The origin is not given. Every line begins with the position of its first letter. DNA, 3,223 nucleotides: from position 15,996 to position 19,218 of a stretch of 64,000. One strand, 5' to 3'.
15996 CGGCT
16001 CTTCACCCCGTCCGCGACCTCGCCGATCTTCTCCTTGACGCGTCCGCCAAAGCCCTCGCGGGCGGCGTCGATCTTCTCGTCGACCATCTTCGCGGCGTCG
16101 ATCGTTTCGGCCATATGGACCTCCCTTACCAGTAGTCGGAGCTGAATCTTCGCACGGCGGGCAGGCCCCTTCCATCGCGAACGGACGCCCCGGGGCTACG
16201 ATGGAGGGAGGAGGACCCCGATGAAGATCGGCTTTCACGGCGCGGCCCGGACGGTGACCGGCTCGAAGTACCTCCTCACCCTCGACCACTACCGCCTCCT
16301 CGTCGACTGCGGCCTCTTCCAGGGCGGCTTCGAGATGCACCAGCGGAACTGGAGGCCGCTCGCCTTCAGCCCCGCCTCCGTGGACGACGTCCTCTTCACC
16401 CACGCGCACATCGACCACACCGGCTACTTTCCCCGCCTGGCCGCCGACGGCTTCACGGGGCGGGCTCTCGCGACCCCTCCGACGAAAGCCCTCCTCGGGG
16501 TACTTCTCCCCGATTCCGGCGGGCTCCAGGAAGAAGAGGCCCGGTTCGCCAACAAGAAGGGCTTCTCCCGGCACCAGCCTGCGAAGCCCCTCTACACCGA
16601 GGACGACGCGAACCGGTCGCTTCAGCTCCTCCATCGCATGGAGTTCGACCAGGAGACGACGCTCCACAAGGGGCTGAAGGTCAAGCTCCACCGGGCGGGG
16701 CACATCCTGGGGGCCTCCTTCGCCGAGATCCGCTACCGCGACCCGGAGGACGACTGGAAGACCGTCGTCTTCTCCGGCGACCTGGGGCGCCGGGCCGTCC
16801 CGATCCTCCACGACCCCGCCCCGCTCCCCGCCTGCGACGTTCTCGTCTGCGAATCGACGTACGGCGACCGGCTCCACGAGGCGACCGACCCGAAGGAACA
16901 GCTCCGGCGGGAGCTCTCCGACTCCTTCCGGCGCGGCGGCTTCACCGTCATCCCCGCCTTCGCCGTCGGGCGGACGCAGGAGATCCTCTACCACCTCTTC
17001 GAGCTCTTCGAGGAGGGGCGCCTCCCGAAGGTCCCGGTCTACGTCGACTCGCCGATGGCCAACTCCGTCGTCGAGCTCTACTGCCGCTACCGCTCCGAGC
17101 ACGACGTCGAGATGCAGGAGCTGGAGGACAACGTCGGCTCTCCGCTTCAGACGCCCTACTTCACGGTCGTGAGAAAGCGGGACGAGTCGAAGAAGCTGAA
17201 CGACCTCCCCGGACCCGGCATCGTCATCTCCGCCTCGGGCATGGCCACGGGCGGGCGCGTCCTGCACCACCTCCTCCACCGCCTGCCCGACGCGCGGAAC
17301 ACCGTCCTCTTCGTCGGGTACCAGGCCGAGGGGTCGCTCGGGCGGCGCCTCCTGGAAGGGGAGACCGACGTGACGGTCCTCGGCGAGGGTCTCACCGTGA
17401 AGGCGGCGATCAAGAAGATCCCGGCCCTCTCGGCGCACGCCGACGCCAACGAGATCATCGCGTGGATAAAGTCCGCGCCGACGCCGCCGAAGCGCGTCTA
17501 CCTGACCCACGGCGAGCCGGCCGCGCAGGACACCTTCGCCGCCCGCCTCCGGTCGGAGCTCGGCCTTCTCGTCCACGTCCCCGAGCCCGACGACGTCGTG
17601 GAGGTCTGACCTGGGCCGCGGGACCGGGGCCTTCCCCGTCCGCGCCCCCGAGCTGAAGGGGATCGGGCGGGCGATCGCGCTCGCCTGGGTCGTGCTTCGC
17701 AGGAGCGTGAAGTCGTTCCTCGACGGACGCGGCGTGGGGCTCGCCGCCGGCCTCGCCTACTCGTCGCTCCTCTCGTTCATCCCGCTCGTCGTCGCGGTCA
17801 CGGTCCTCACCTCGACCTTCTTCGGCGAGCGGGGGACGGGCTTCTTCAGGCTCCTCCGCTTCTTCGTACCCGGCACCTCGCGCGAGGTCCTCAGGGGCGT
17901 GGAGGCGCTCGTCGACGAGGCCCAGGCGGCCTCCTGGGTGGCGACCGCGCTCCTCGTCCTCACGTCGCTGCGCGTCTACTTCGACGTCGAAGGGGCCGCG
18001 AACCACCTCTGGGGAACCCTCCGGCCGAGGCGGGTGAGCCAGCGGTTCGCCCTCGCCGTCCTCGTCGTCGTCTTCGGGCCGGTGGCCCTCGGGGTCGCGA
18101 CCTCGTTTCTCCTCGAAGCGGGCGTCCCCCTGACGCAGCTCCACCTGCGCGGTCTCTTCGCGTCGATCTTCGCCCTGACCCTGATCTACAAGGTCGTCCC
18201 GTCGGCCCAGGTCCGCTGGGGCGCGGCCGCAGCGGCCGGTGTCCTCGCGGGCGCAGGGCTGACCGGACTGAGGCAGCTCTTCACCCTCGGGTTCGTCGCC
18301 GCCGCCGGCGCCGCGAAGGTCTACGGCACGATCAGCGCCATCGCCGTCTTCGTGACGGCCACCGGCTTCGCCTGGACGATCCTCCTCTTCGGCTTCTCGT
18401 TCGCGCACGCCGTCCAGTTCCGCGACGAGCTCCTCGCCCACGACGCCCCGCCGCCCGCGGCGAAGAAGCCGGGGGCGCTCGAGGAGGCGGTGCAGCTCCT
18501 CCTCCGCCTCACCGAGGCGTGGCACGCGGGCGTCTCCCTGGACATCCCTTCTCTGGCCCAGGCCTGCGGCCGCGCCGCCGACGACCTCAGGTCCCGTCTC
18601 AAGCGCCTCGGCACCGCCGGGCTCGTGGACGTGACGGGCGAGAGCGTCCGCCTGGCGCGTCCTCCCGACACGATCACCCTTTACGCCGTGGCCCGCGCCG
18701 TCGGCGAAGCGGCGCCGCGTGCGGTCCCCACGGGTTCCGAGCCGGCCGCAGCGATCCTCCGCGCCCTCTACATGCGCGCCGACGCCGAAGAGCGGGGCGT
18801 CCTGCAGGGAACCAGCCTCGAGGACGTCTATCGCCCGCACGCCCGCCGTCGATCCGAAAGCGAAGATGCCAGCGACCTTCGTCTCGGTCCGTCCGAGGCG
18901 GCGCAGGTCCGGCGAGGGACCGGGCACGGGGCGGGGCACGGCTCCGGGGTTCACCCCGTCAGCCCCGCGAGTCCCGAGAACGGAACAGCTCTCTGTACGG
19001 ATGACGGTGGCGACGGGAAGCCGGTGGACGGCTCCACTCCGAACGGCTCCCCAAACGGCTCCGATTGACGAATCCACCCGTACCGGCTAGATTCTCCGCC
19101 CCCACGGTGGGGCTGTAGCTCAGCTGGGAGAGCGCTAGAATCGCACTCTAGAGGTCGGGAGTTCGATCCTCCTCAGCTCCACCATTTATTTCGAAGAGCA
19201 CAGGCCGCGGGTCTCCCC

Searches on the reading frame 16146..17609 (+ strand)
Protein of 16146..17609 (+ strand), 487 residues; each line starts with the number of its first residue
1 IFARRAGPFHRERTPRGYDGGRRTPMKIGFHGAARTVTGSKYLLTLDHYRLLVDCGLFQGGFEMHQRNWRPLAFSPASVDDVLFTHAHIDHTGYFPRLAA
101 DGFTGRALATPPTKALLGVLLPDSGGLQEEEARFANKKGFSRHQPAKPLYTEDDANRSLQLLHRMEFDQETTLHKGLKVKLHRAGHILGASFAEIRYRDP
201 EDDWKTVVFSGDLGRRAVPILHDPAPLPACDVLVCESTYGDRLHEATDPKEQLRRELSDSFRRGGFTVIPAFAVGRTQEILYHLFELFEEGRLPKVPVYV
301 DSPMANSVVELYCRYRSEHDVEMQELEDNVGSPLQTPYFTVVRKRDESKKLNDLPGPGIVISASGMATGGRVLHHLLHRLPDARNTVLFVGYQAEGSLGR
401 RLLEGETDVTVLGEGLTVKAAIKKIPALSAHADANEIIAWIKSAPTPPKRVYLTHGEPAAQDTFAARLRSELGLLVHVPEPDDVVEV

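Call 77: search_protein_families(library=pfam, proteins=[window:16146-17609:+], max_evalue=0.00001)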
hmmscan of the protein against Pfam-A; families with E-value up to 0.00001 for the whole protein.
window:16146-17609:+ (487 aa): 5 families
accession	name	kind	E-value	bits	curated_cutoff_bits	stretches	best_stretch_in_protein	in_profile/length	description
PF10996.14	Beta-Casp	-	2.5e-40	138.2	27.7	1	277-402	1-120/120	Beta-Casp domain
PF07521.17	RMMBL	-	2.2e-16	60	21.6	1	416-479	2-63/63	Zn-dependent metallo-hydrolase RNA specificity domain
PF12706.13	Lactamase_B_2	-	3.6e-08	33.7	27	0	50-120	2-73/200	Beta-lactamase superfamily domain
PF16661.11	Lactamase_B_6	-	1.8e-07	31.2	27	1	43-196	1-150/193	Metallo-beta-lactamase superfamily domain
PF00753.33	Lactamase_B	-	6.2e-07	30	22.7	0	42-118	9-83/196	Metallo-beta-lactamase superfamily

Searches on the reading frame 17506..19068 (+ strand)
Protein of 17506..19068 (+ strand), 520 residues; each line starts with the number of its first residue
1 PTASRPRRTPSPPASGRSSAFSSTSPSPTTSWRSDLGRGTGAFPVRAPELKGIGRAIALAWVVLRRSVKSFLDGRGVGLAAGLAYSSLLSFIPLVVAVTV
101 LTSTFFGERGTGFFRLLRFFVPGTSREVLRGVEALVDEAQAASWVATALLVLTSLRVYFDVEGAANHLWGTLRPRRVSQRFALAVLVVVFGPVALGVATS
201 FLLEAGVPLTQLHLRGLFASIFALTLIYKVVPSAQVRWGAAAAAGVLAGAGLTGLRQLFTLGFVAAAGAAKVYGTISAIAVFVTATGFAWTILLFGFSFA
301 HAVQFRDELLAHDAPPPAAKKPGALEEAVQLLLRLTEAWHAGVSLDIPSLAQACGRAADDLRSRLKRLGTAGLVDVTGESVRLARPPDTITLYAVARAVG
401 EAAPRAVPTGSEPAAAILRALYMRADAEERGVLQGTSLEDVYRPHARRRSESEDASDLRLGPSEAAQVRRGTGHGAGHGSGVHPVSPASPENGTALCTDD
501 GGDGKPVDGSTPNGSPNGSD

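Call 78: search_protein_families(library=pfam, proteins=[window:17506-19068:+], max_evalue=0.00001)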
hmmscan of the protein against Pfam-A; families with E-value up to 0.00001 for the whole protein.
window:17506-19068:+ (520 aa): 2 families
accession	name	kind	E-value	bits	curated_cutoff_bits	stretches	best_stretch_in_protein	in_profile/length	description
PF03631.20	Virul_fac_BrkB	-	8.1e-24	85.1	33.7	1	75-305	4-257/259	Virulence factor BrkB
PF02082.26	Rrf2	-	9e-07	29.5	30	1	326-443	6-131/132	Iron-dependent Transcriptional regulator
